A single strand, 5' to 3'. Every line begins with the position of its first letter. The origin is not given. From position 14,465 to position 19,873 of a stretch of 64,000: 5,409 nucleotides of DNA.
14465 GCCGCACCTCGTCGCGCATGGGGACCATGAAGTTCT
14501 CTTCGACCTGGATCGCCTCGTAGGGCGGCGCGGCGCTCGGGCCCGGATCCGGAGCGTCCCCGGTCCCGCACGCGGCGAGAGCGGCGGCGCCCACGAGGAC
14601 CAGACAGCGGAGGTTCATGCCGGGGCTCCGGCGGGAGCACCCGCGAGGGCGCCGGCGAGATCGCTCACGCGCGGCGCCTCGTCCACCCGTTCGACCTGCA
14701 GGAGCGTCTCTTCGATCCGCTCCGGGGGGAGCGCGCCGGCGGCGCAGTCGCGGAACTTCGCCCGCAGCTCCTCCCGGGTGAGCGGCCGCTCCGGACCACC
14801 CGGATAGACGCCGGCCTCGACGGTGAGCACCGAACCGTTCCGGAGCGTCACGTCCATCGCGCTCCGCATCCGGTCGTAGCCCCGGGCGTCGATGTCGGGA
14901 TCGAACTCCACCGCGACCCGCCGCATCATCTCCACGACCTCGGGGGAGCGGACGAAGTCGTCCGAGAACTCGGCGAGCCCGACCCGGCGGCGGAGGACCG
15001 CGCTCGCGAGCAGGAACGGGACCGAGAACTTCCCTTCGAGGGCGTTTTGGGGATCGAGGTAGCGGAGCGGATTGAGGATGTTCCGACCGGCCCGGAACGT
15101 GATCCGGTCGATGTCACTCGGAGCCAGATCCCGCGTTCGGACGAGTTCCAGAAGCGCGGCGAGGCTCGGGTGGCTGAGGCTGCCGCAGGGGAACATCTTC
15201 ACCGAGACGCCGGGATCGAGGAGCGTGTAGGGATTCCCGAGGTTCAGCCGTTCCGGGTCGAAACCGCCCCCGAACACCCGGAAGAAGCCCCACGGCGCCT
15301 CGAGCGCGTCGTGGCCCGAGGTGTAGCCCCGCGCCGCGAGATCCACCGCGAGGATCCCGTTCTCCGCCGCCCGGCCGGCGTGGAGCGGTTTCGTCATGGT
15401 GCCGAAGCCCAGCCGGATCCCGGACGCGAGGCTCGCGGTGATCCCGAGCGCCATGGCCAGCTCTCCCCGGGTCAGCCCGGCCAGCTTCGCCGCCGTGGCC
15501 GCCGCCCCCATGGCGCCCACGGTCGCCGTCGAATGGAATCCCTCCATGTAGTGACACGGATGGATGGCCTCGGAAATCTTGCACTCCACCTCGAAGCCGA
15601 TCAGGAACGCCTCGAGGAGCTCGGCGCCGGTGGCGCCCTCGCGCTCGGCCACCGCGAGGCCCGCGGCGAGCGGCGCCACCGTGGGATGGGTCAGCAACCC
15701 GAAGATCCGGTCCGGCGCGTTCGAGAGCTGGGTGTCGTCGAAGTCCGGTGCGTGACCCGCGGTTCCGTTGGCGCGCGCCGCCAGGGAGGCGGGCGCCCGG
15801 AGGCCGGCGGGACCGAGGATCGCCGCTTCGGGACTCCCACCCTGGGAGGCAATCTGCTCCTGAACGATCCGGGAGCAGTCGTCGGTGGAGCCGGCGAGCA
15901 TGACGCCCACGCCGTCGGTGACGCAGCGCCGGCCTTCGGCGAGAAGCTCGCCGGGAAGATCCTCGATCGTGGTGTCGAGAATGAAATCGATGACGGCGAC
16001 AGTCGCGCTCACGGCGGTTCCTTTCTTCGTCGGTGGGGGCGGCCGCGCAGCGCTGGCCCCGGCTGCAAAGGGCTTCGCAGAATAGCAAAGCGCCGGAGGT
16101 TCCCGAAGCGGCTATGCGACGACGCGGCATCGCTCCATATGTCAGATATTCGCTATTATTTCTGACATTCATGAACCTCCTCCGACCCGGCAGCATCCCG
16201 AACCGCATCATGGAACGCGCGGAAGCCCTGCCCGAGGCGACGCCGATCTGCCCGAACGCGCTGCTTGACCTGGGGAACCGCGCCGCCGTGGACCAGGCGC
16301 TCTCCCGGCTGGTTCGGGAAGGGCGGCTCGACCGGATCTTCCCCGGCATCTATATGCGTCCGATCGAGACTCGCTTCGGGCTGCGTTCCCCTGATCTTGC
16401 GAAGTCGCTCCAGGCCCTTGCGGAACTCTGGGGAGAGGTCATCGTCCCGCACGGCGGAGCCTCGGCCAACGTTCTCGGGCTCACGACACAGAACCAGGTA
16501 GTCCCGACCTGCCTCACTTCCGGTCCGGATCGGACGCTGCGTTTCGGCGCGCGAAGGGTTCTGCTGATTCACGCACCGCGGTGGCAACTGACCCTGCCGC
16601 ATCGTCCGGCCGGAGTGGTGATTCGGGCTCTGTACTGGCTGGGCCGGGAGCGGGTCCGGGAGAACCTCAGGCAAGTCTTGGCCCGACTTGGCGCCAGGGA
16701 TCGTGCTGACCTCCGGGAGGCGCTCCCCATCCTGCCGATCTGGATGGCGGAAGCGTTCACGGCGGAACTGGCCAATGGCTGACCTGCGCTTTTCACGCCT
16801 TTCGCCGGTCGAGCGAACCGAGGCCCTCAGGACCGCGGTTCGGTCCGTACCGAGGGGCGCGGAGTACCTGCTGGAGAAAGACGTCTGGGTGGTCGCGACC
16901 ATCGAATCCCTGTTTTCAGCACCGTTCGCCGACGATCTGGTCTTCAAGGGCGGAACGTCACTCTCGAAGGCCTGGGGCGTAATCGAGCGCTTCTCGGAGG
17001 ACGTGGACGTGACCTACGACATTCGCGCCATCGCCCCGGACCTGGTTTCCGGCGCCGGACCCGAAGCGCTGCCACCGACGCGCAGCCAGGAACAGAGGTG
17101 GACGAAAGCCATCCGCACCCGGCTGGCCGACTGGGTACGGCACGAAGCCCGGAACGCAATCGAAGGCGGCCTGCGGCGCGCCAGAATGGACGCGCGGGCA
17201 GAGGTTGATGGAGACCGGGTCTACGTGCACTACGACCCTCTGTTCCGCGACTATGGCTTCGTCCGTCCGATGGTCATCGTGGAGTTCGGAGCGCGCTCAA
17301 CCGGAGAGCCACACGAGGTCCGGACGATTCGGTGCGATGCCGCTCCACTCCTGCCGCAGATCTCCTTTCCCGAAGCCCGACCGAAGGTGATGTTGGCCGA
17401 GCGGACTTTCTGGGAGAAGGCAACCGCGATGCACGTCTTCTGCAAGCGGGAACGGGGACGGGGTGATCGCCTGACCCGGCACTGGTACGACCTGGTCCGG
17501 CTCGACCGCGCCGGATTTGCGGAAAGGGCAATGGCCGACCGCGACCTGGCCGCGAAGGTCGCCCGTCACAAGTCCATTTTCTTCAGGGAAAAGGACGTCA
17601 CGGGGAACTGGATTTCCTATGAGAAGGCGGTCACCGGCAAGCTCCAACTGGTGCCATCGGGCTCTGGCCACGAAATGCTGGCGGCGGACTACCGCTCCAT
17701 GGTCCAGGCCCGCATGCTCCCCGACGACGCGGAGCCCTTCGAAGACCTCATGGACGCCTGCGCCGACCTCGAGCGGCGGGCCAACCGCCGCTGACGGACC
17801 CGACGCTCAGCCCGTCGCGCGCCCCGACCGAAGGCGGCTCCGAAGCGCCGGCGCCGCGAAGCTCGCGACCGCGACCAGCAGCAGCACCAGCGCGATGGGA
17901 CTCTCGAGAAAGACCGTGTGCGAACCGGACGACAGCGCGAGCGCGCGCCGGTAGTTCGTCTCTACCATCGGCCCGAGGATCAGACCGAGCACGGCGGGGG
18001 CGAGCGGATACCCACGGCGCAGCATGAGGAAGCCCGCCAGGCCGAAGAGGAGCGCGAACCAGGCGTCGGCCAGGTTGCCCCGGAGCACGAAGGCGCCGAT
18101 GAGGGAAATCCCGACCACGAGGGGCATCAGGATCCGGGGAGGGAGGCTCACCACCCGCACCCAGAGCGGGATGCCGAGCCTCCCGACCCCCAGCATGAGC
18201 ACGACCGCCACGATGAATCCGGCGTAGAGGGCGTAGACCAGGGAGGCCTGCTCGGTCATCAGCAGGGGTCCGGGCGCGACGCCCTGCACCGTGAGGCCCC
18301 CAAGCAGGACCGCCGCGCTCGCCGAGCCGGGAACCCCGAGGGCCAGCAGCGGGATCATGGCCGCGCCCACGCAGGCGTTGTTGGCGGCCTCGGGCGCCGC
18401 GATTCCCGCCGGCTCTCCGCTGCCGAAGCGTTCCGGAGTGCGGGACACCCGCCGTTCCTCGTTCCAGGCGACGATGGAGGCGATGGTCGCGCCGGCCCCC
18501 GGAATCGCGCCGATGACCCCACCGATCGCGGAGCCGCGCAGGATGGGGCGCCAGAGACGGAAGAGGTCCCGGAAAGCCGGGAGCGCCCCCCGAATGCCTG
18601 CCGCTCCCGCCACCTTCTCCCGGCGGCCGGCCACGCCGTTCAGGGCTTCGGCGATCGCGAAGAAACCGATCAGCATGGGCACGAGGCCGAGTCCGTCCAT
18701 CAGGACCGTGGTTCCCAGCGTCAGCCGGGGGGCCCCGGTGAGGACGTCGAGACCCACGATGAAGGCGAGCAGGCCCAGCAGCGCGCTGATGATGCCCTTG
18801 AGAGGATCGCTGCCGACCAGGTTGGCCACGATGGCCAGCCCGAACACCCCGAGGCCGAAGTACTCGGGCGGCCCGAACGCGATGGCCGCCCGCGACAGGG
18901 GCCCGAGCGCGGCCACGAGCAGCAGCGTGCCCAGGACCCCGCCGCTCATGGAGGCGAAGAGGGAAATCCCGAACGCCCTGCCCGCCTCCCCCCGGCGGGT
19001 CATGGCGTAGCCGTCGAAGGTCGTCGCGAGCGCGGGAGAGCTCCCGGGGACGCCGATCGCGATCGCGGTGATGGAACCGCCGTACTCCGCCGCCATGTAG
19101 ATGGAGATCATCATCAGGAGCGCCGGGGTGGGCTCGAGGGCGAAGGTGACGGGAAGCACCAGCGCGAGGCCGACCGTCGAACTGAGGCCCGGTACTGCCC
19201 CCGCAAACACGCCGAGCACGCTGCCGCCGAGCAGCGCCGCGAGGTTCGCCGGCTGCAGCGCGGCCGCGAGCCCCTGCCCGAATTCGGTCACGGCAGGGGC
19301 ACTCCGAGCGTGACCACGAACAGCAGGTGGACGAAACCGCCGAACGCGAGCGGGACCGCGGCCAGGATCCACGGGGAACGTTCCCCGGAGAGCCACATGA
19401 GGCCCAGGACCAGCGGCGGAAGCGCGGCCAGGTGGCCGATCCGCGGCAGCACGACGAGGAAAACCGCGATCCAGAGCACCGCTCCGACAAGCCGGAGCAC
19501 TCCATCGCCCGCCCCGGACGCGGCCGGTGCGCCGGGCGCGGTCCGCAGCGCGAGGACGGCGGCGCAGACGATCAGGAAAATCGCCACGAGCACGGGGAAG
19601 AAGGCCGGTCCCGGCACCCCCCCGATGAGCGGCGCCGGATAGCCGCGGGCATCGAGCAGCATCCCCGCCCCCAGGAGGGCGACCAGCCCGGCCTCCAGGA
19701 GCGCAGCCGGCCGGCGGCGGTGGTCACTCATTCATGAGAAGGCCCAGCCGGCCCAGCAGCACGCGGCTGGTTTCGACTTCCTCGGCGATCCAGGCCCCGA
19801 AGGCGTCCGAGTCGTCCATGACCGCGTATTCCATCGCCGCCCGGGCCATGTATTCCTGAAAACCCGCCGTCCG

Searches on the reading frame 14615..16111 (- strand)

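Call 7: search_protein_families(library=pfam, proteins=[window:14615-16111:-], max_evalue=0.001)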
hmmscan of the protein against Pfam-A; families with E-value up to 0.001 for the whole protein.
window:14615-16111:- (498 aa): 2 families
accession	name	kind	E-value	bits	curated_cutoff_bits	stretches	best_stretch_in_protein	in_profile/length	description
PF03972.19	MmgE_PrpD_N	-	2e-53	181.6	32.1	1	42-287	5-242/244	MmgE/PrpD N-terminal domain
PF19305.4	MmgE_PrpD_C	-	6.6e-33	114.4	32.1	1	307-469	1-164/173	MmgE/PrpD C-terminal domain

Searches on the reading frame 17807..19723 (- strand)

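Call 50: search_protein_families(library=pfam, proteins=[window:17807-19723:-], max_evalue=0.001)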
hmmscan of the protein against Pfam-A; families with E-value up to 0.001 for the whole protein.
window:17807-19723:- (638 aa): 1 family
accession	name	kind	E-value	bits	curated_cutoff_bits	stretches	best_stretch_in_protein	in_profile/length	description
PF01970.21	TctA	-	2.4e-132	442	28.9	1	161-579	1-423/423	Tripartite tricarboxylate transporter TctA family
